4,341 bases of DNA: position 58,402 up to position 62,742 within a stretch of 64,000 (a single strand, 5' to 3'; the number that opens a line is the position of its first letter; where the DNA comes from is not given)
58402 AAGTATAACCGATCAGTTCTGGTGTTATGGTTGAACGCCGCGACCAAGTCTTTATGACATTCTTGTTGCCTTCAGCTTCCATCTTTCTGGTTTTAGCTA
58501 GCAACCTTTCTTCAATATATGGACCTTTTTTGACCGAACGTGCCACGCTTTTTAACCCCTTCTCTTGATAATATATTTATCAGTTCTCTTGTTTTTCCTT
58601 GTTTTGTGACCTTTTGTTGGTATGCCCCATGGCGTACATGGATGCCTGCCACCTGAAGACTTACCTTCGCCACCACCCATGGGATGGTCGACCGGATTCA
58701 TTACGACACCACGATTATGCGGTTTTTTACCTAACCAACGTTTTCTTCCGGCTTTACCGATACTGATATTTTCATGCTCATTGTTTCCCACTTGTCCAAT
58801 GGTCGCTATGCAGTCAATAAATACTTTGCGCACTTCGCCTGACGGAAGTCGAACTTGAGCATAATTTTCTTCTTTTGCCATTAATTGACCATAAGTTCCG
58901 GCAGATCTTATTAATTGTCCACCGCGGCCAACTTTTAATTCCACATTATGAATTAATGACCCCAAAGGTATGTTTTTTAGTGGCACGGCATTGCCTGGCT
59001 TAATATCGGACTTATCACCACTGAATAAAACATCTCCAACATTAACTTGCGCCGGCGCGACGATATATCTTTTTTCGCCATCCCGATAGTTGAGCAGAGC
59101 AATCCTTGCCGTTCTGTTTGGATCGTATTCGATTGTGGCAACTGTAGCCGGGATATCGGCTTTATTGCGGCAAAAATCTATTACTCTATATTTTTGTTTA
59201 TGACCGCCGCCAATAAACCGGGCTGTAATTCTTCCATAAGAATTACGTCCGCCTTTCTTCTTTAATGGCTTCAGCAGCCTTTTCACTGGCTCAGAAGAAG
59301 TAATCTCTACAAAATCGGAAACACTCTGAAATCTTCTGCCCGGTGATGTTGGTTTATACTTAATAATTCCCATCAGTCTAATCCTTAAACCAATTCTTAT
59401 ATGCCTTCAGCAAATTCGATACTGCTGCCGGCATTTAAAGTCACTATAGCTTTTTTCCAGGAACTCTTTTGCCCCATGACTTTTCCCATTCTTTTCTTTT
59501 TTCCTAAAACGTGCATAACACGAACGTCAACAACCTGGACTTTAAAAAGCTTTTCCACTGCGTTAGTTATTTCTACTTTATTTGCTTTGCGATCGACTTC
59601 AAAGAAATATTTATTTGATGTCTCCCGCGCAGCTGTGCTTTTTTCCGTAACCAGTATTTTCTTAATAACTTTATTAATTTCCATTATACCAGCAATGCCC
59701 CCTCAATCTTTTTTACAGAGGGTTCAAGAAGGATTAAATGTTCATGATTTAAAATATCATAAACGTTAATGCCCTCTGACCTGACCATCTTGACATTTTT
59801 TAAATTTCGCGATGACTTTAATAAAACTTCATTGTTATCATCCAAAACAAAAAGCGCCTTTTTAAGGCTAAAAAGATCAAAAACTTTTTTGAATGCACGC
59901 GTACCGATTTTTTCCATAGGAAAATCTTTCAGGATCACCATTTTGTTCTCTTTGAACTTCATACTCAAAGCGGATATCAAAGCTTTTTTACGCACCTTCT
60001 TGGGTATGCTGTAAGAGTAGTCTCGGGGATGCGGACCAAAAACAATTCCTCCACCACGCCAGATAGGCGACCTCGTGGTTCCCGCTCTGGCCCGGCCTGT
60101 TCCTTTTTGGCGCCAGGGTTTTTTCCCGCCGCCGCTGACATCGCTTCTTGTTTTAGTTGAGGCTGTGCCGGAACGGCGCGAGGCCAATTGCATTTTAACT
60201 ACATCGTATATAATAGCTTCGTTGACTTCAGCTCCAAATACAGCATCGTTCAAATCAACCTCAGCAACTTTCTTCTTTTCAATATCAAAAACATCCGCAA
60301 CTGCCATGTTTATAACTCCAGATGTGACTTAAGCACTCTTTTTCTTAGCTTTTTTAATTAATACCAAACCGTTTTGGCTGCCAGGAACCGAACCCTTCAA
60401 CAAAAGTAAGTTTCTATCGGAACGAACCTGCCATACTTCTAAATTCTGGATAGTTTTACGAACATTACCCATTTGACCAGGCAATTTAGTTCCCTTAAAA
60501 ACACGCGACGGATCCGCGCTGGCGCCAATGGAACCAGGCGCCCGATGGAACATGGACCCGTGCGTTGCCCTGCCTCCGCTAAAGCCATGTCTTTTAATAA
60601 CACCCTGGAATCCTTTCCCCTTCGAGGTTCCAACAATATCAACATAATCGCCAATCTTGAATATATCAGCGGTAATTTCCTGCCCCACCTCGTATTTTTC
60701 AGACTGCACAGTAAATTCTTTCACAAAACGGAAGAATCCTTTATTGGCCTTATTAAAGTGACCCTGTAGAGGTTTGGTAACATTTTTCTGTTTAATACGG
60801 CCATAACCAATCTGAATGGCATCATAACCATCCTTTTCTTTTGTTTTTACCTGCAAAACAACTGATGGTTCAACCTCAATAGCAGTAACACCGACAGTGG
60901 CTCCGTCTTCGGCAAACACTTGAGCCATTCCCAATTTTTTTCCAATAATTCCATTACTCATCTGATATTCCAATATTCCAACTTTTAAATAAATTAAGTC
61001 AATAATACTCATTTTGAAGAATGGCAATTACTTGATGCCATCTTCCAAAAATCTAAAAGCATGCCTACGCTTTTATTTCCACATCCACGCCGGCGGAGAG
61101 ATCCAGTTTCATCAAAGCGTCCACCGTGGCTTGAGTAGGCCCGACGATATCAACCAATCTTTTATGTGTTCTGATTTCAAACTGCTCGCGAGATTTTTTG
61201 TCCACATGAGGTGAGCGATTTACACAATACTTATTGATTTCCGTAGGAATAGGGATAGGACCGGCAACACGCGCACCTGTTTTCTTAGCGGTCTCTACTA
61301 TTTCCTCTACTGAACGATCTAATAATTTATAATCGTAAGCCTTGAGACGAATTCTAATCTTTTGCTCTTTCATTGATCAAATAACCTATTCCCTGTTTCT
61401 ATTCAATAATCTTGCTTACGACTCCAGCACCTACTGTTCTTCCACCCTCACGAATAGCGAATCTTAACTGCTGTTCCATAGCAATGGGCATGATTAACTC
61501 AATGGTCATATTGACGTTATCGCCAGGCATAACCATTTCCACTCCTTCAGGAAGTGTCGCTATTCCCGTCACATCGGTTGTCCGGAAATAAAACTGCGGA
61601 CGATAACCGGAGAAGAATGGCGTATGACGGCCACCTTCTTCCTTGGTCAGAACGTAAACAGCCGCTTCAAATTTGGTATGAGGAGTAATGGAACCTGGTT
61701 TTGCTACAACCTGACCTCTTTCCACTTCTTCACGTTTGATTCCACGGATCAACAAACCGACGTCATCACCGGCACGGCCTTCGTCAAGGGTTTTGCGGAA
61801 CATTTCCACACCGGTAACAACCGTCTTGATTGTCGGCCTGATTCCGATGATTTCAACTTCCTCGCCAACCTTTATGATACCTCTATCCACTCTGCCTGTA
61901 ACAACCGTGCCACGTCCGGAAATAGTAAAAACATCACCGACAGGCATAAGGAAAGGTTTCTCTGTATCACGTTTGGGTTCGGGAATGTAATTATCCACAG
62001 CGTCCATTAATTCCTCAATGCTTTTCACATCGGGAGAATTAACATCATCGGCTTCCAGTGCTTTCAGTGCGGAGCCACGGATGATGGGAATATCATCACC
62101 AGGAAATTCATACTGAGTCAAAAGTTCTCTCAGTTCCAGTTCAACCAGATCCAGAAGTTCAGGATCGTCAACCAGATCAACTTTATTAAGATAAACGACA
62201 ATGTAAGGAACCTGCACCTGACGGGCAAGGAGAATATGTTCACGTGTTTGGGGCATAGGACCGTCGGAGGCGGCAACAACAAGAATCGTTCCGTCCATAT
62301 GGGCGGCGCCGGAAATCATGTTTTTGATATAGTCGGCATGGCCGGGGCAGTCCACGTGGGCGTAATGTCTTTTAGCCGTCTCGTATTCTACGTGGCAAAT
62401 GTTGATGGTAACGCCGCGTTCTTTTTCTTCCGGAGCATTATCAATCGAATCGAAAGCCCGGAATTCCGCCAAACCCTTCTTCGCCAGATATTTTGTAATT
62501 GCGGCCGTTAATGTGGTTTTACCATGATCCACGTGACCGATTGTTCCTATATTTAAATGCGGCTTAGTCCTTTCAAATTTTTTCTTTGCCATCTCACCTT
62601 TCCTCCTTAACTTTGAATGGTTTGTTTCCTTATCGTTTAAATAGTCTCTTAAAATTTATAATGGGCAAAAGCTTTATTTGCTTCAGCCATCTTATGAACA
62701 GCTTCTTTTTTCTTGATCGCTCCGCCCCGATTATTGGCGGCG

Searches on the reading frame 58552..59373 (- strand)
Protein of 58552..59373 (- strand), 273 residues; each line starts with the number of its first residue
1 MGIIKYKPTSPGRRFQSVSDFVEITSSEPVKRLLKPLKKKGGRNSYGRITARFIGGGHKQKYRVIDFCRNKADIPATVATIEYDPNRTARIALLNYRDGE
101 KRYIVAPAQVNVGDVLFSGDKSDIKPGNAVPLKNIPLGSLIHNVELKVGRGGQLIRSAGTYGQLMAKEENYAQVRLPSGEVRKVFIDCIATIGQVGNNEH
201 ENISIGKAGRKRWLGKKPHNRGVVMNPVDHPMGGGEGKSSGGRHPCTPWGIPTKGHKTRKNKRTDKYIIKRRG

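Call 83: search_protein_families(library=pfam, proteins=[window:58552-59373:-], max_evalue=0.00001)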
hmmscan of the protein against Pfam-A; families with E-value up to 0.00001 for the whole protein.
window:58552-59373:- (273 aa): 2 families
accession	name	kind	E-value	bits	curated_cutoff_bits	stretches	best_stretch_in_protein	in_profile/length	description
PF03947.24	Ribosomal_L2_C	-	1.5e-57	193.6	33.7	1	125-250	1-126/126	Ribosomal Proteins L2, C-terminal domain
PF00181.30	Ribosomal_L2_N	-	3.4e-34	117.2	23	1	42-117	1-76/77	Ribosomal Proteins L2, RNA binding N-terminal domain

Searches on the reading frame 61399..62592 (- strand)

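Call 83: search_protein_families(library=pfam, proteins=[window:61399-62592:-], max_evalue=0.00001)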
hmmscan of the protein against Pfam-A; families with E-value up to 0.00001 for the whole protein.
window:61399-62592:- (397 aa): 3 families
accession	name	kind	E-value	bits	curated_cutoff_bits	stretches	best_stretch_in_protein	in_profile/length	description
PF00009.33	GTP_EFTU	-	9.7e-63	211.6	26.5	1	10-204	1-187/188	Elongation factor Tu GTP binding domain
PF03143.23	GTP_EFTU_D3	-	6.2e-41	139.4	27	1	301-395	1-105/106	Elongation factor Tu C-terminal domain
PF03144.31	GTP_EFTU_D2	-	4.9e-16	59.4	30.3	1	228-296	1-72/73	Elongation factor Tu domain 2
